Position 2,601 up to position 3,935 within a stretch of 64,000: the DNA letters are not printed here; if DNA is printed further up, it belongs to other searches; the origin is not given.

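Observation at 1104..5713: Three-gene operon: 526-aa coiled-coil protein, 344-aa unknown protein, 638-aa classic AAA ATPase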

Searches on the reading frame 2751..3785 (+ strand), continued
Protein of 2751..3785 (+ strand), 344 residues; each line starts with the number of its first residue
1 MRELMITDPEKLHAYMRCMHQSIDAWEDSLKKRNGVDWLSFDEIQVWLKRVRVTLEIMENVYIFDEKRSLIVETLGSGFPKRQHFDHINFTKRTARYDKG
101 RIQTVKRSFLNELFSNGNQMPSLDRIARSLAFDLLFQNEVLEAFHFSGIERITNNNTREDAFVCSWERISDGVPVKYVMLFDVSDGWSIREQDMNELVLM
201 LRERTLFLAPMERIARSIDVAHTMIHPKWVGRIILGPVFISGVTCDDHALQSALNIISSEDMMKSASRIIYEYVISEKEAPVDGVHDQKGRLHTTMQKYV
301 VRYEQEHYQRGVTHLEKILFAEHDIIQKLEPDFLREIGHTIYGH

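Call 94: find_encoding_contigs(protein=P0026, flank=10000, max_places=1)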
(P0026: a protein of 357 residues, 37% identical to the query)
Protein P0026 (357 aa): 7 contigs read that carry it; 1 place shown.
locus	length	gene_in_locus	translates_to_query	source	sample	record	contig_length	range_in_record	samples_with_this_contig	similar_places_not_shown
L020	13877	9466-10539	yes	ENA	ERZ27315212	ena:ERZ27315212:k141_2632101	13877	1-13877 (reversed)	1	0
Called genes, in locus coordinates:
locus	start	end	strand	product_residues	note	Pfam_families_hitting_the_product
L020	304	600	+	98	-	PF00203:Ribosomal_S19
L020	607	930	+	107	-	PF00237:Ribosomal_L22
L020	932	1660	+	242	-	PF07650:KH_2, PF00189:Ribosomal_S3_C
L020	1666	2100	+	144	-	PF00252:Ribosomal_L16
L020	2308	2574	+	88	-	PF00366:Ribosomal_S17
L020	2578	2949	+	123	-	PF00238:Ribosomal_L14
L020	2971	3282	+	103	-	PF00467:KOW (weak), PF17136:ribosomal_L24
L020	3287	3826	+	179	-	PF00281:Ribosomal_L5, PF00673:Ribosomal_L5_C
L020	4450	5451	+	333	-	-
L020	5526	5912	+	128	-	-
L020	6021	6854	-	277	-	-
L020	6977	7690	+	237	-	-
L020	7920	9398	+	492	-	-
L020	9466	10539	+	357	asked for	-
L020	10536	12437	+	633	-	PF00004:AAA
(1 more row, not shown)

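Call 104: find_encoding_contigs(protein=P0208, flank=10000, max_places=2)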
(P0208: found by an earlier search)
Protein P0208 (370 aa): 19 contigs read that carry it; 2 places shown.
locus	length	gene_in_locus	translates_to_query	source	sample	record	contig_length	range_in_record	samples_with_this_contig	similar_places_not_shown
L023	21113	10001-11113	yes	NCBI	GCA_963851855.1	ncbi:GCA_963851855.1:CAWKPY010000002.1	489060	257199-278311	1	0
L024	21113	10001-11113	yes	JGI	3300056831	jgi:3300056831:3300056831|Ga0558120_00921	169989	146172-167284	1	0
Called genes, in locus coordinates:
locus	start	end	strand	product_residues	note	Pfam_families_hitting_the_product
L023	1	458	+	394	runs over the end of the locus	-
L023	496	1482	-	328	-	PF00248:Aldo_ket_red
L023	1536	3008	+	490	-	PF00135:COesterase (faint), PF20434:BD-FAE, PF07859:Abhydrolase_3 (weak)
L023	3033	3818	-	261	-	PF02463:SMC_N (faint), PF00005:ABC_tran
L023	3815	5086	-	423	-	PF12704:MacB_PCD, PF02687:FtsX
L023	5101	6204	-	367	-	PF25917:BSH_RND (weak), PF25973:BSH_CzcB (weak), PF25954:Beta-barrel_RND_2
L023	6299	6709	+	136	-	PF01042:Ribonuc_L-PSP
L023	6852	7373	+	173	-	PF12867:DinB_2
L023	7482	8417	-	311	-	PF05552:MS_channel_1st_1 (weak), PF21088:MS_channel_1st (weak), PF00924:MS_channel_2nd, PF21082:MS_channel_3rd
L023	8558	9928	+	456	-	-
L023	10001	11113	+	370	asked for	-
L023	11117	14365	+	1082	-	PF00004:AAA, PF20343:DUF6638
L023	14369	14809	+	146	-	-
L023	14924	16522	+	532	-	-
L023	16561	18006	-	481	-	PF00939:Na_sulph_symp, PF03600:CitMHS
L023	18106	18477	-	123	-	PF15071:TMEM220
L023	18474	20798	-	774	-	PF13620:CarboxypepD_reg, PF13715:CarbopepD_reg_2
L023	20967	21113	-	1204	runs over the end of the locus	PF00873:ACR_tran, PF03176:MMPL (faint)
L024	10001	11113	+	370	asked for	-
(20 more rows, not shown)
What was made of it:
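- A McrBC cassette is inserted in the Flavobacteriales copy (call 104).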

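Call 107: search_protein_families(library=pfam, proteins=[L023:8558-9928:+, L023:14369-14809:+, L023:14924-16522:+, L018:15506-16777:+, L018:14488-15000:+], max_evalue=0.01)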
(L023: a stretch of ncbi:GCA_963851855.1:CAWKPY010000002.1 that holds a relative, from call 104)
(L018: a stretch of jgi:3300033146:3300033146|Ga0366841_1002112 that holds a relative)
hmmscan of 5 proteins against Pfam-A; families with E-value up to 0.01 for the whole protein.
L023:8558-9928:+ (456 aa): 0 families

L023:14369-14809:+ (146 aa): 0 families

L023:14924-16522:+ (532 aa): 0 families

L018:15506-16777:+ (423 aa): 1 family
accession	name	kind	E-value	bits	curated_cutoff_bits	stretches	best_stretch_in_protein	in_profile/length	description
PF10095.14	DUF2333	-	0.0002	20.8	22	0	168-305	47-184/330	Uncharacterized protein conserved in bacteria (DUF2333)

L018:14488-15000:+ (170 aa): 0 families

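Call 119: find_related_loci(query=A1, collection=viral_contigs, flank=8000)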
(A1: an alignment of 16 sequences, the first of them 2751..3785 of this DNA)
Query A1 (344 aa) in viral_contigs; peptide patterns used: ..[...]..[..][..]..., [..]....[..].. (x = any residue, [..] = any of these).
63 stretches matched a pattern, but none encodes a relative of the query by tblastn (E <= 1e-3).
